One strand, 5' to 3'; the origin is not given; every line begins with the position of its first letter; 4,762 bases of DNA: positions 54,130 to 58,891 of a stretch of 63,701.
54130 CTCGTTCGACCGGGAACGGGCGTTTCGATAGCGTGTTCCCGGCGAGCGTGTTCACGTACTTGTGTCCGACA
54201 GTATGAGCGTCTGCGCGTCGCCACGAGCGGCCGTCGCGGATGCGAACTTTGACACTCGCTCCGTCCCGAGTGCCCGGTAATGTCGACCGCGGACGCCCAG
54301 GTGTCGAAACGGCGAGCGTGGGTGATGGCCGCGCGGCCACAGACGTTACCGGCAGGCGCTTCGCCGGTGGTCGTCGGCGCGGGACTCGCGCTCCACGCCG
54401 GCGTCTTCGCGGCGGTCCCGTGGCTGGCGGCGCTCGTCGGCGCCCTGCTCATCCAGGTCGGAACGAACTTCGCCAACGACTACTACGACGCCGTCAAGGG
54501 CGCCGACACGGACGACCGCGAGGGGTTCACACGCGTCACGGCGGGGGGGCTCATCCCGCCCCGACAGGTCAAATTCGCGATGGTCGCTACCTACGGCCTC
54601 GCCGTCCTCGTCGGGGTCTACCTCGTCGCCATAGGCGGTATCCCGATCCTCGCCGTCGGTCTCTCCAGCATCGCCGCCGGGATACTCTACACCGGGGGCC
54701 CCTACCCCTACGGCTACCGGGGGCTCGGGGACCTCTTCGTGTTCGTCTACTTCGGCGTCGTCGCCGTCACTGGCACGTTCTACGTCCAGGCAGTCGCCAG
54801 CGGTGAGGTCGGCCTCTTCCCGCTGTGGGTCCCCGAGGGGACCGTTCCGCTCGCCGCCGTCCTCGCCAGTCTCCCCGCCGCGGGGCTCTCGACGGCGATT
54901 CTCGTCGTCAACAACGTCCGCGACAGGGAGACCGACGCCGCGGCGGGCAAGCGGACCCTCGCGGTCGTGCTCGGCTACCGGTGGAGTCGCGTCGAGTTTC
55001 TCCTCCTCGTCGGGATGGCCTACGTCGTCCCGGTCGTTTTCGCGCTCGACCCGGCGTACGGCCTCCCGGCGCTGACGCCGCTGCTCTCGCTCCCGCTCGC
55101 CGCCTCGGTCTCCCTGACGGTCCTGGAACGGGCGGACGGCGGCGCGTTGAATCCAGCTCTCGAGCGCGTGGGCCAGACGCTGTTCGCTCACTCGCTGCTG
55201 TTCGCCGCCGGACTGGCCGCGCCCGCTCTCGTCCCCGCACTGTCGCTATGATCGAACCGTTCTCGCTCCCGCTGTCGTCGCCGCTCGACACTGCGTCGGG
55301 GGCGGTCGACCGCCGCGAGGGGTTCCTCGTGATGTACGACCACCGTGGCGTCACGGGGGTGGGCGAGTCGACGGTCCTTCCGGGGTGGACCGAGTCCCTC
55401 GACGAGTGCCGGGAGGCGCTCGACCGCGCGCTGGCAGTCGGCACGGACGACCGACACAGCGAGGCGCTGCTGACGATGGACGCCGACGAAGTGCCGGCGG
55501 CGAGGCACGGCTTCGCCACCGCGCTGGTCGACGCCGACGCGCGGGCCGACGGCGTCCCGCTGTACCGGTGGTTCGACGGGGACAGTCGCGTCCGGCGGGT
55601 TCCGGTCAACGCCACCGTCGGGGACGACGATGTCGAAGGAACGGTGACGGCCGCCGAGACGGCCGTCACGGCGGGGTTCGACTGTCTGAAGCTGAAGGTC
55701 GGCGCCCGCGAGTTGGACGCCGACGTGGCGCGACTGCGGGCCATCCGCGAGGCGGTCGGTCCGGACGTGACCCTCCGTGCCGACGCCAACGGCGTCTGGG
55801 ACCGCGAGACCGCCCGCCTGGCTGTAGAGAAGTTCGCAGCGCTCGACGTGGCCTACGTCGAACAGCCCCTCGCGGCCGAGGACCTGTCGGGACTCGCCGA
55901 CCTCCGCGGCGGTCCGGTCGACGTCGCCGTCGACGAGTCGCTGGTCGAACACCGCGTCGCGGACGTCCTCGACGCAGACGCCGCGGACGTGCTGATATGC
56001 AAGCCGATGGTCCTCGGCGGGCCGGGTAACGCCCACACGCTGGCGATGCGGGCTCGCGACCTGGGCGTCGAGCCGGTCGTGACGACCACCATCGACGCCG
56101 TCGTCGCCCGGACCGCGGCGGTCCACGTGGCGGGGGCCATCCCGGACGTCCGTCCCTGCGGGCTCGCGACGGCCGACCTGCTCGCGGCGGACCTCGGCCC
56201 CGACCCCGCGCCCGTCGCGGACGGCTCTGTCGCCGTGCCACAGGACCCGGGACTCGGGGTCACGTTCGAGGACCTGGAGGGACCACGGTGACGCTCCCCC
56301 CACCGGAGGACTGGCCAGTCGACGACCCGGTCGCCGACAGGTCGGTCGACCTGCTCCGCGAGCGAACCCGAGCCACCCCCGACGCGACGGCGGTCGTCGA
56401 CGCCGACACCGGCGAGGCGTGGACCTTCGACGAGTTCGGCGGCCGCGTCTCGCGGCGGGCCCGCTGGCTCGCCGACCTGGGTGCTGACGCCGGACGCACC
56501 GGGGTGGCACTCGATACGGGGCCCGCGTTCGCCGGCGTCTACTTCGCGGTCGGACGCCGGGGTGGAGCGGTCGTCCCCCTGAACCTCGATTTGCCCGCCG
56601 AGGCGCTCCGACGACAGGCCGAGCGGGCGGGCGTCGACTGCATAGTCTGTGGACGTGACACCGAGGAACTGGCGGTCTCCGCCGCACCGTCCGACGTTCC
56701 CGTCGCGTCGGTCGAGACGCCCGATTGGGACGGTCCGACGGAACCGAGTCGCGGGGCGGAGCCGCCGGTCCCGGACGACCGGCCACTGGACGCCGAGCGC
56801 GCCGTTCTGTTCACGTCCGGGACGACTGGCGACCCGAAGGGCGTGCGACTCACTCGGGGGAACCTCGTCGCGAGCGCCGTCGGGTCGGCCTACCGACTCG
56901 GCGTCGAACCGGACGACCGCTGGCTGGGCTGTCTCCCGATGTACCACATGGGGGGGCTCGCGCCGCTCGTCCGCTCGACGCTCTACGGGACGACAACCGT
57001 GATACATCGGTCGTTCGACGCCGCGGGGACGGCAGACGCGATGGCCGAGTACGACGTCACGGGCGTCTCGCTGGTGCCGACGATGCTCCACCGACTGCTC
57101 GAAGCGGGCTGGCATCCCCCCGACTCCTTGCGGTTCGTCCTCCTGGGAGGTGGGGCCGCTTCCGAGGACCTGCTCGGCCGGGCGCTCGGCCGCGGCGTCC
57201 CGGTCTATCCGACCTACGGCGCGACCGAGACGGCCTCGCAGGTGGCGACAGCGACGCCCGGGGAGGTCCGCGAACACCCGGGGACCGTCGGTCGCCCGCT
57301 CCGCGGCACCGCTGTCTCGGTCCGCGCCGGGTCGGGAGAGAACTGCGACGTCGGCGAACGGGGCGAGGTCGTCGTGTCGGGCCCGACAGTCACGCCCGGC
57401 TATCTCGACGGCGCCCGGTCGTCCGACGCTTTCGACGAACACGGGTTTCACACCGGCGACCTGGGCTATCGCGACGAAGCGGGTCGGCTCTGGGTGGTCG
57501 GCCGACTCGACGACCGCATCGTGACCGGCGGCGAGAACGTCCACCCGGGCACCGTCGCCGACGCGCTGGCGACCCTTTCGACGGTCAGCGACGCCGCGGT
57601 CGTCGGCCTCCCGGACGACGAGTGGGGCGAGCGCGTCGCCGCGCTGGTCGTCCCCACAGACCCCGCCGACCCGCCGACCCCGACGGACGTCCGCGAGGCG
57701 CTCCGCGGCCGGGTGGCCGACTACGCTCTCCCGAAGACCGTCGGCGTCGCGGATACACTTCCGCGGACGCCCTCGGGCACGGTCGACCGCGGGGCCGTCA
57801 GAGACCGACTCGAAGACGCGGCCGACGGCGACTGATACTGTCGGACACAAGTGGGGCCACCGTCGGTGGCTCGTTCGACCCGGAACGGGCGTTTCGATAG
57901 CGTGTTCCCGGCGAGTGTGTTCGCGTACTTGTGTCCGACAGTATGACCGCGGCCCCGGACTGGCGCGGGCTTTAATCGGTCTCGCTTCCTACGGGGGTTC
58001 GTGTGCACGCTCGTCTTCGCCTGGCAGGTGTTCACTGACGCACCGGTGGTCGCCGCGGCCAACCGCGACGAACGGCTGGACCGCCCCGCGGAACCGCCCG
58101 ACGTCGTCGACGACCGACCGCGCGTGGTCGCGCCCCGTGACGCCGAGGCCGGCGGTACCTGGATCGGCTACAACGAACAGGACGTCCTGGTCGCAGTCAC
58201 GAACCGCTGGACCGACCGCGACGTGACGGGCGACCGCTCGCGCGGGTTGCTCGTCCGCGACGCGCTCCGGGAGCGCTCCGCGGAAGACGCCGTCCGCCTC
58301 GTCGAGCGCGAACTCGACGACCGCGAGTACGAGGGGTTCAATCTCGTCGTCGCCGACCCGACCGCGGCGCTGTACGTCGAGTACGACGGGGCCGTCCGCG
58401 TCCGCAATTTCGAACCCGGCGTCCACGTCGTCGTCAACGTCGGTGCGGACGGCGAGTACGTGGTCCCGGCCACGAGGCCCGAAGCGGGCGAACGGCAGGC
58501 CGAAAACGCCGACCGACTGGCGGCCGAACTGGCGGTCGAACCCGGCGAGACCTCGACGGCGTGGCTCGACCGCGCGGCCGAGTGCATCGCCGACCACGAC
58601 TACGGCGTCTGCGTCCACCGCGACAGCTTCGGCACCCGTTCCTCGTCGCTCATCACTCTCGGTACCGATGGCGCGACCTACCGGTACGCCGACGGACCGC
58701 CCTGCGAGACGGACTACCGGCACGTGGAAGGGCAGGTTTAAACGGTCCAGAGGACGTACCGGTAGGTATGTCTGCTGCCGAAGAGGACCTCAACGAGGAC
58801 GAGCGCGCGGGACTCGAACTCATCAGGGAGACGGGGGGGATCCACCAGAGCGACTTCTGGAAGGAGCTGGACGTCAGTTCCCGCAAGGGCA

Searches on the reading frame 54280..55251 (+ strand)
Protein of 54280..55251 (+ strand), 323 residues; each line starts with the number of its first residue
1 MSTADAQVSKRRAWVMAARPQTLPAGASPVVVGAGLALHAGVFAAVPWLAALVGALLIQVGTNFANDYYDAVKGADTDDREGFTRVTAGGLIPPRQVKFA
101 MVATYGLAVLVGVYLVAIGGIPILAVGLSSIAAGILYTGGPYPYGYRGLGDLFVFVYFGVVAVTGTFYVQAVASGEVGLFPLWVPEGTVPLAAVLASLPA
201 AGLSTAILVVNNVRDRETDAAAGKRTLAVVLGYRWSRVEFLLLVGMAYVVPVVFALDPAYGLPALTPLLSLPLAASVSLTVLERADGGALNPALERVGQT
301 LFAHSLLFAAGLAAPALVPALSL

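Call 45: search_protein_families(library=pfam, proteins=[window:54280-55251:+], max_evalue=0.001)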
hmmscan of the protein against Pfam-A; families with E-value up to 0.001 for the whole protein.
window:54280-55251:+ (323 aa): 1 family
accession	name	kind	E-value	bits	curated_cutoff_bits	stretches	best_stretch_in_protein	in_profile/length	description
PF01040.23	UbiA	-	1.8e-30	106.5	34.2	1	29-286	4-236/250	UbiA prenyltransferase family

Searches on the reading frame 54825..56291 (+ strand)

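Call 45: search_protein_families(library=pfam, proteins=[window:54825-56291:+], max_evalue=0.001)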
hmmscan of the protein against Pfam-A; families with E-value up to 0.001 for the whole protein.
window:54825-56291:+ (488 aa): 3 families
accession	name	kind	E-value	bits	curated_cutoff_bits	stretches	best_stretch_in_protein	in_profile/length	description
PF13378.12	MR_MLE_C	-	2.9e-44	151.8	29.4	1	275-482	4-216/219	Enolase C-terminal domain-like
PF02746.21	MR_MLE_N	-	0.00014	22.5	22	1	149-247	12-113/117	Mandelate racemase / muconate lactonizing enzyme, N-terminal domain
PF21508.2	MenC_N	-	0.00049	20.6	27.3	1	146-235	9-92/94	MenC, N-terminal domain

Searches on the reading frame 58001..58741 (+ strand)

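Call 45: search_protein_families(library=pfam, proteins=[window:58001-58741:+], max_evalue=0.001)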
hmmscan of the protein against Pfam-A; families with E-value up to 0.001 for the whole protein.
window:58001-58741:+ (246 aa): 1 family
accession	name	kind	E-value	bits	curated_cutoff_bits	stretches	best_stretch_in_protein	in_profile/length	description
PF05742.17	TANGO2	-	1.6e-26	94.4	22.6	1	1-153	1-162/257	Transport and Golgi organisation 2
